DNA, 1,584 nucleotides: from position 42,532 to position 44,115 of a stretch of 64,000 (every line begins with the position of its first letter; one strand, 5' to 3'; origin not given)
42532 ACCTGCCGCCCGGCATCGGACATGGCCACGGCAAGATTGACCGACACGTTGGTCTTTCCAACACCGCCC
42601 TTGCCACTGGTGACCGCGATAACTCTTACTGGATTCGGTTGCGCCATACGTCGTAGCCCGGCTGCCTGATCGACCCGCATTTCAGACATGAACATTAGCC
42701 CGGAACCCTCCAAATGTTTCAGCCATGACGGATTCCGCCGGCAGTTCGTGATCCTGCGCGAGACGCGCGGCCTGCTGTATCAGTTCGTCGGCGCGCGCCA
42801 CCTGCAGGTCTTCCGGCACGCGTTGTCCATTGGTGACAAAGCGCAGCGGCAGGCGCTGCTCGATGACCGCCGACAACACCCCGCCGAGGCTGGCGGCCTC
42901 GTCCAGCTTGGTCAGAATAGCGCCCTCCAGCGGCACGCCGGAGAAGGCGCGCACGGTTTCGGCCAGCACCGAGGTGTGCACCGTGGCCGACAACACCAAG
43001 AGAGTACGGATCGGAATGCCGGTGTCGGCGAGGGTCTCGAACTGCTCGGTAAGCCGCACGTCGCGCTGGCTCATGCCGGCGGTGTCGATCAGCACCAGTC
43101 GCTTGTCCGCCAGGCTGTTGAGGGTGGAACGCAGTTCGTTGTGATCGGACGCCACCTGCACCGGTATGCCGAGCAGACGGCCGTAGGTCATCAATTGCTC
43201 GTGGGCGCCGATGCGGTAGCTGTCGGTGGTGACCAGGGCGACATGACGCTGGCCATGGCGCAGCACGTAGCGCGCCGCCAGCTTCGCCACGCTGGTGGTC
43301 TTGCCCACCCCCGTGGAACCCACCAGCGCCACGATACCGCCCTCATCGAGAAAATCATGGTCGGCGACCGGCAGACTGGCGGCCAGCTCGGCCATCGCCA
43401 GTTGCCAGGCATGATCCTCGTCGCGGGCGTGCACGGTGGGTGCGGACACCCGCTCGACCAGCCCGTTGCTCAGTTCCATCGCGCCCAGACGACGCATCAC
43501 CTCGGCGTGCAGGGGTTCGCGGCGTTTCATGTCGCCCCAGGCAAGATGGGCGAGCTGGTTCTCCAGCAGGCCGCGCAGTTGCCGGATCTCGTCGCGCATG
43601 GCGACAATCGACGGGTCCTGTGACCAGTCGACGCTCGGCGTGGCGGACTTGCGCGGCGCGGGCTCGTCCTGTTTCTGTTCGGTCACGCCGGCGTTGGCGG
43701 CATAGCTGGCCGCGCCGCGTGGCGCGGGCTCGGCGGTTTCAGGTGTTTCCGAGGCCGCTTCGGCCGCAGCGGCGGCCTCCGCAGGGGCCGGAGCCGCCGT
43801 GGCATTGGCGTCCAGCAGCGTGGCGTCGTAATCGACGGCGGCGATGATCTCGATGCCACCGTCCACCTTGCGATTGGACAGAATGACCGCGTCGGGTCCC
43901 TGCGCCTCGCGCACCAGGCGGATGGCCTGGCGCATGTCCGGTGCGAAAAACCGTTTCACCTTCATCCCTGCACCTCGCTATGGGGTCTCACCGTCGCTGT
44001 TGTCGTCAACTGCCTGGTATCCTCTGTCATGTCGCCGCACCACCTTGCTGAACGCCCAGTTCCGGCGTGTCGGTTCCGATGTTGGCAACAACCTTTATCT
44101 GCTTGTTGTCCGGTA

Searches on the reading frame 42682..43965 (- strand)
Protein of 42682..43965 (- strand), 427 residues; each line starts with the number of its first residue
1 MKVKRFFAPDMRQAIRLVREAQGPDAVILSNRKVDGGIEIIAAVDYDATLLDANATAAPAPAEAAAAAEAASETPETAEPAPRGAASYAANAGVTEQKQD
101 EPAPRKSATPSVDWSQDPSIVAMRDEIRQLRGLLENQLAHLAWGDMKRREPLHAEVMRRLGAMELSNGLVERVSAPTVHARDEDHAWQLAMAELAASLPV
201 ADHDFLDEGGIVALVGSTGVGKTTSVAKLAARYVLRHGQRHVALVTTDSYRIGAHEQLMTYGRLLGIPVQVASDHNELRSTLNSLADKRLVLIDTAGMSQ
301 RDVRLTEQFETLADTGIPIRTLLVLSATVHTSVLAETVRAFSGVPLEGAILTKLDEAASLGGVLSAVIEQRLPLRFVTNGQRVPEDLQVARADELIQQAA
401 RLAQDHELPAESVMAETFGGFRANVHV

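Call 45: search_protein_families(library=pfam, proteins=[window:42682-43965:-], max_evalue=0.001)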
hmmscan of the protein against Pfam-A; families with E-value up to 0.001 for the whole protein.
window:42682-43965:- (427 aa): 4 families
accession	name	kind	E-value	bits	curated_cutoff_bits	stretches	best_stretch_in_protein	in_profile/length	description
PF00448.28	SRP54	-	3.9e-42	144.5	22.7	1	211-398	3-193/196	SRP54-type protein, GTPase domain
PF13481.12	AAA_25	-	2.9e-05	24.2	27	1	202-237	26-59/195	AAA domain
PF13401.12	AAA_22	-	3.4e-05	24.6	27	1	208-295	4-92/130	AAA domain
PF01580.24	FtsK_SpoIIIE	-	0.00084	19.3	24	0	212-323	42-152/221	FtsK/SpoIIIE family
